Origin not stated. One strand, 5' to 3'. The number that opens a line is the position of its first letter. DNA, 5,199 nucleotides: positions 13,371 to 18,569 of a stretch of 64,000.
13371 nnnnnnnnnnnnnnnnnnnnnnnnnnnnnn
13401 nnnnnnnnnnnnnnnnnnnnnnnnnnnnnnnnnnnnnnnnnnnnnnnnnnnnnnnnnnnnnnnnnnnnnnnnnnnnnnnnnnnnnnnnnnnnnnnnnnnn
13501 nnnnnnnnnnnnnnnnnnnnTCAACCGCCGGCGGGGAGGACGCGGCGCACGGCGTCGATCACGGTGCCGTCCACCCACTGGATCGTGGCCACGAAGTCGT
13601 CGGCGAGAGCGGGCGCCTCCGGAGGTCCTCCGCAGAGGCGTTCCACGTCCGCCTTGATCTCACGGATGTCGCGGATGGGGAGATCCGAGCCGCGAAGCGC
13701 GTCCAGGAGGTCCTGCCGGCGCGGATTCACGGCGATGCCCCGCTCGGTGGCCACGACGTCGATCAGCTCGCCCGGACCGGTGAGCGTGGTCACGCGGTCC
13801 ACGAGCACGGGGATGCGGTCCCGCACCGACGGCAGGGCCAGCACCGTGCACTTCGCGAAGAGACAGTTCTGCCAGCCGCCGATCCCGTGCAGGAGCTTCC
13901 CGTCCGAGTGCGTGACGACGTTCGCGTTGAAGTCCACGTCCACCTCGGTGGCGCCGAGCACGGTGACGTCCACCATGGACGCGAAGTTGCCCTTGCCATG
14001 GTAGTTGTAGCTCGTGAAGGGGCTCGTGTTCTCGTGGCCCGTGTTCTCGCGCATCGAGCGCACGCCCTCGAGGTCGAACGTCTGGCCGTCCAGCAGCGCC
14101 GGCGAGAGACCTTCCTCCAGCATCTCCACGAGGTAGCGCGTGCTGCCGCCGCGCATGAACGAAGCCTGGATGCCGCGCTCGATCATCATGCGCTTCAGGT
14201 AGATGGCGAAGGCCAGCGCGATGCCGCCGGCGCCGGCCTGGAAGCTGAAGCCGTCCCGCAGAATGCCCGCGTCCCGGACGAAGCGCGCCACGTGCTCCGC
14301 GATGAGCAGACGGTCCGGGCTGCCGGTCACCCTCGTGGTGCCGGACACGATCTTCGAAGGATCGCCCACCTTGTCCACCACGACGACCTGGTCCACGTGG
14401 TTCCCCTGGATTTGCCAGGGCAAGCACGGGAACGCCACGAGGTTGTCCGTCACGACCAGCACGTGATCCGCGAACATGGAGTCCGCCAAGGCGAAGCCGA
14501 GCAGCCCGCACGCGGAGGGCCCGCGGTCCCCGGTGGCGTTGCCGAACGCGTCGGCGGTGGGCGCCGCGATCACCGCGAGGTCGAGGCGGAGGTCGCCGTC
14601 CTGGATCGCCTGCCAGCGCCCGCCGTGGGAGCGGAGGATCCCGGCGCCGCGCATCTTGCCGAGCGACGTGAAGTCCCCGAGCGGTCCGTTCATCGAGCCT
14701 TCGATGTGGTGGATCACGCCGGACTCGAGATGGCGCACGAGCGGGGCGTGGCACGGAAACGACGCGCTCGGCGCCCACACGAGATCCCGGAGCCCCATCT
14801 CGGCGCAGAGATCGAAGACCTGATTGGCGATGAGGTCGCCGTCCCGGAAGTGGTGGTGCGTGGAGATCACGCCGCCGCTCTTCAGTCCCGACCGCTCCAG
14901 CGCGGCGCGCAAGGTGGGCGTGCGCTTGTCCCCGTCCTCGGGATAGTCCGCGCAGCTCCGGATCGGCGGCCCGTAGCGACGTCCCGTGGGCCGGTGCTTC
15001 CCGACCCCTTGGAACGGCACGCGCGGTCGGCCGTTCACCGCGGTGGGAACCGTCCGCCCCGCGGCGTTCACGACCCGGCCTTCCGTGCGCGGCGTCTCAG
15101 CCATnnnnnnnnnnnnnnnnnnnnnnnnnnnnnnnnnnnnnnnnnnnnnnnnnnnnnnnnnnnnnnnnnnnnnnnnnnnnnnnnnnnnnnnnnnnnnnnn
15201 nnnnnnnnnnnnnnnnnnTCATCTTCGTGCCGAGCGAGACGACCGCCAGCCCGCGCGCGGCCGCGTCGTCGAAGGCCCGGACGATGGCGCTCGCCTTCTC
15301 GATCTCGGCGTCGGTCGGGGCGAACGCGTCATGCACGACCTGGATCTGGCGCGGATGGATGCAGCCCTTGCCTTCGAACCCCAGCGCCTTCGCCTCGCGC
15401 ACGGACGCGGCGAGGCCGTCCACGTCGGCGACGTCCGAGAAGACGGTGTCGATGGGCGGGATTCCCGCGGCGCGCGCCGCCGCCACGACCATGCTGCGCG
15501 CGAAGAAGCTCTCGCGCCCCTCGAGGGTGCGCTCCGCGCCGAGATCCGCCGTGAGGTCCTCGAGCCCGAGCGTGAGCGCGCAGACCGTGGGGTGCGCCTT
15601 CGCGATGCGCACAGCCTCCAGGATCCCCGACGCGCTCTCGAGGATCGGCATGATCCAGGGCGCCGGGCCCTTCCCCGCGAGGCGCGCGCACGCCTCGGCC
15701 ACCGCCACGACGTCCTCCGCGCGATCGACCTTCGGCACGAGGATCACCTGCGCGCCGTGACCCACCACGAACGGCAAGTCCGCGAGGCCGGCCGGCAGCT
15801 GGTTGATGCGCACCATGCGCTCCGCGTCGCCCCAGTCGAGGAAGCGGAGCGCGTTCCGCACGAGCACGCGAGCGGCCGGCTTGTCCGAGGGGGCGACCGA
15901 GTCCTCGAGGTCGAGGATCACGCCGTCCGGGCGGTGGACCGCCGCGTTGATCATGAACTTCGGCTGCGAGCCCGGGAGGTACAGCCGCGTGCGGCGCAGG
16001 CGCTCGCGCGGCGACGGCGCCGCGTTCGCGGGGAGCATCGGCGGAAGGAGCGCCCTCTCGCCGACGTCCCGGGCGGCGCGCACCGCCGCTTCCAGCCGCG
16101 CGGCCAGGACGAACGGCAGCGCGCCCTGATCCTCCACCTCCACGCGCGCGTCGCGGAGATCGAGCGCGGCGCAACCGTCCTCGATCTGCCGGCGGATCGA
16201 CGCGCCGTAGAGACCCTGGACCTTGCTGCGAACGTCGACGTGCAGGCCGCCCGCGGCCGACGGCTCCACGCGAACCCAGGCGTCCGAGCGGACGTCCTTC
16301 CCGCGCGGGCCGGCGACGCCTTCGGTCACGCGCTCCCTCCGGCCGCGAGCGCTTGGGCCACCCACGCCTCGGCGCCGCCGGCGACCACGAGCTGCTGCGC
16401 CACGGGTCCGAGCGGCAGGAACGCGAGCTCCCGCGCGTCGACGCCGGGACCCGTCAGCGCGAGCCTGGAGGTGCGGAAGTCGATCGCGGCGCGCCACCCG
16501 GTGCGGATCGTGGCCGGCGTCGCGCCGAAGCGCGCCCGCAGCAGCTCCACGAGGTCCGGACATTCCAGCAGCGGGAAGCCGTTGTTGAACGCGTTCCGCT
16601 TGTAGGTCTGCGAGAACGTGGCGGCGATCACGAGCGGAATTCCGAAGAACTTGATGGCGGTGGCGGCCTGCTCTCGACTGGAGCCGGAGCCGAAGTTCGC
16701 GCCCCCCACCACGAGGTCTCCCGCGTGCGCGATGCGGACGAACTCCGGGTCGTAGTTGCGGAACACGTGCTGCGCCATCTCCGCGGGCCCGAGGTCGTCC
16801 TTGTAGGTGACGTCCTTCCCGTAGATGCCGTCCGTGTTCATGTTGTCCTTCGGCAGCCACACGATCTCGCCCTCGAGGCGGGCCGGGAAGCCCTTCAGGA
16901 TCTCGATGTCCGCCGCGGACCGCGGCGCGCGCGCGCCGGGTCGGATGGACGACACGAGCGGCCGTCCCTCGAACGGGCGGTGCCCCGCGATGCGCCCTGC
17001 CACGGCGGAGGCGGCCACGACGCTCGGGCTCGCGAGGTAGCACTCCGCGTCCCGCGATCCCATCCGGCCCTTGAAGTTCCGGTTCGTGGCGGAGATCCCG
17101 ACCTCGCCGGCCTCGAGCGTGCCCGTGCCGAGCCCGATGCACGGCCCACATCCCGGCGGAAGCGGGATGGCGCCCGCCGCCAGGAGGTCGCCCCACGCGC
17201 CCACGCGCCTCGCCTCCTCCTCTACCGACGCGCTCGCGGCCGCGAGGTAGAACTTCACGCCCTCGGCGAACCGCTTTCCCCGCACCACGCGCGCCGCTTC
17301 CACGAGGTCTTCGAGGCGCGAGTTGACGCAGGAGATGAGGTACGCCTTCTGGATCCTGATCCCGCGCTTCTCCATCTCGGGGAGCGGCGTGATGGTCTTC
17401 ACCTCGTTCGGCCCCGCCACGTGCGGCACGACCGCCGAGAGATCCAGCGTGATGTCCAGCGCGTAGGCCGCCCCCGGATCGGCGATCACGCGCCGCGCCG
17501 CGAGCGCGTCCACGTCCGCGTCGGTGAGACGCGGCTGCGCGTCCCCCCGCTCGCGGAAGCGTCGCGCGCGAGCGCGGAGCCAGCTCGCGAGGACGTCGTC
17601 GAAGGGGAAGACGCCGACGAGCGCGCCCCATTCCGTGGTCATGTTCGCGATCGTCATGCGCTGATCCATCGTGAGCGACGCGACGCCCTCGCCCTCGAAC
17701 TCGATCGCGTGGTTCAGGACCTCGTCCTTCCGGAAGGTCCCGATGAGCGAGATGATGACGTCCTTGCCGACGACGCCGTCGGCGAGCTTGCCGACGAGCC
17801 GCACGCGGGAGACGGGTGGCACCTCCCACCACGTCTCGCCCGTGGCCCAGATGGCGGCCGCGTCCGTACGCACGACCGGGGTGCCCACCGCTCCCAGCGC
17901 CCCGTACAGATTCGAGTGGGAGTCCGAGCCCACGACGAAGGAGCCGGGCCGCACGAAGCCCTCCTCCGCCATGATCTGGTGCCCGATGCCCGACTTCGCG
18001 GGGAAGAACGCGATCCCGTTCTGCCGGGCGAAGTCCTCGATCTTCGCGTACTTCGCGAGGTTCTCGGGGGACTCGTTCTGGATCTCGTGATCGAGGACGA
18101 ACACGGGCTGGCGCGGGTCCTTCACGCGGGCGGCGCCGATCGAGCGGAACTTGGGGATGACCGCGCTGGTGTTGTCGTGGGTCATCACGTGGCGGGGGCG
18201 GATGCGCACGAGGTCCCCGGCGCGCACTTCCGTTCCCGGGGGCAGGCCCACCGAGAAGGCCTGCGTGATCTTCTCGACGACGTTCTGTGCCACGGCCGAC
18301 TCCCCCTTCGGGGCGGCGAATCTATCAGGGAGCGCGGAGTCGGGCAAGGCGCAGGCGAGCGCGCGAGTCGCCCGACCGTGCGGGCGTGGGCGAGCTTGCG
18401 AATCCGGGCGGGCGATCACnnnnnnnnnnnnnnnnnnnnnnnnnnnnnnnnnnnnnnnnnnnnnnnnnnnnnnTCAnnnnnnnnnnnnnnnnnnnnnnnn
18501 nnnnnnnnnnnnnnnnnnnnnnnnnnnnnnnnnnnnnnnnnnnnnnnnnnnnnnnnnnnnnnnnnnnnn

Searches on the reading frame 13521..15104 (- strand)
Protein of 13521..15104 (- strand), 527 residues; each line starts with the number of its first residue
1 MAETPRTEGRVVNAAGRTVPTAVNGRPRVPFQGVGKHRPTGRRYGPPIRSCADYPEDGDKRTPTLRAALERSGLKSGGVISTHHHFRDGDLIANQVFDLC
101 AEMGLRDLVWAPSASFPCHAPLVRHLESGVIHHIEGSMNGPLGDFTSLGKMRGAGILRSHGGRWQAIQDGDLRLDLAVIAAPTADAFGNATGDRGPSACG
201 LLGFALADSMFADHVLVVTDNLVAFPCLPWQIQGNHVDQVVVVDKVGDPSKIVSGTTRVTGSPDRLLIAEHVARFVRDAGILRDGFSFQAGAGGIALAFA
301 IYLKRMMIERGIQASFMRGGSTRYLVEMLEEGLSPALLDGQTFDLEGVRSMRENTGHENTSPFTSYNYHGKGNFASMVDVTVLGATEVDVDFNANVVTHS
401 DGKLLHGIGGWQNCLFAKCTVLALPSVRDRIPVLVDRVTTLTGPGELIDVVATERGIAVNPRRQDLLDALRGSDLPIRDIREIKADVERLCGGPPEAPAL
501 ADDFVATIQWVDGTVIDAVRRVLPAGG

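Call 77: search_protein_families(library=ncbifam, proteins=[window:13521-15104:-], max_evalue=1e-10)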
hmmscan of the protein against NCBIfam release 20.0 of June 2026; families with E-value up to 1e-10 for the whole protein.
window:13521-15104:- (527 aa): 1 family
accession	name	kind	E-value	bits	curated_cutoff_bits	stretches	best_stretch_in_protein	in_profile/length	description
TIGR01584.1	citF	equivalog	1.8e-139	465.6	501.45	1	57-522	23-490/492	citrate lyase subunit alpha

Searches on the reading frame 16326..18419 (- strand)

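Call 77: search_protein_families(library=ncbifam, proteins=[window:16326-18419:-], max_evalue=1e-10)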
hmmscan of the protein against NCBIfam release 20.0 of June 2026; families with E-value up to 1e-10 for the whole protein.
window:16326-18419:- (697 aa): 24 families
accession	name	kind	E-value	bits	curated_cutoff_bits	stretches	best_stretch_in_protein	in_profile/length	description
TIGR00139.1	h_aconitase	equivalog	3e-224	746.5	529.9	2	45-479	2-453/709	homoaconitase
NF001614.1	PRK00402.1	subfamily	1.2e-110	370.1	385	1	63-479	15-413/415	aconitase/3-isopropylmalate dehydratase large subunit family protein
TIGR01343.1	hacA_fam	subfamily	3.6e-106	355.2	385.7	1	62-479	12-410/412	homoaconitate hydratase family protein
TIGR02086.1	IPMI_arch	subfamily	1.2e-105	353.6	410.15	1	61-479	12-408/411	3-isopropylmalate dehydratase/homoaconitate hydratase family large subunit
NF005558.0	PRK07229.1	equivalog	1.9e-102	344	612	2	44-478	2-410/647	aconitate hydratase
TIGR02083.1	LEU2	equivalog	5.7e-89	298.9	610.65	1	63-479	14-415/419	3-isopropylmalate dehydratase large subunit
NF040615.1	HacA_Meth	equivalog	2.3e-87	293.4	550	1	62-478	13-416/419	homoaconitase large subunit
TIGR01342.1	acon_putative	hypoth_equivalog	1.1e-75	255.1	719.15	2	65-483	16-412/655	putative aconitate hydratase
NF009116.0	PRK12466.1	subfamily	1.8e-69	234.5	531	2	76-335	31-292/472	3-isopropylmalate dehydratase large subunit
NF004016.0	PRK05478.1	subfamily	3e-61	207.4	510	2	97-335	50-290/468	3-isopropylmalate dehydratase large subunit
TIGR00170.1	leuC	equivalog_domain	3.2e-52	177.7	560.25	2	97-335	49-289/466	3-isopropylmalate dehydratase large subunit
TIGR01340.1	aconitase_mito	equivalog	2.8e-50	171.4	825.35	1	120-477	110-472/745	aconitate hydratase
NF006757.0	PRK09277.1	subfamily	2.4e-42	144.7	686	1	147-352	191-391/888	aconitate hydratase AcnA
NF009520.0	PRK12881.1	subfamily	3.2e-41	141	905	1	161-349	206-388/893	aconitate hydratase AcnA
TIGR01341.1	aconitase_1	equivalog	7.6e-38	129.8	945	1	161-351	190-374/876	aconitate hydratase AcnA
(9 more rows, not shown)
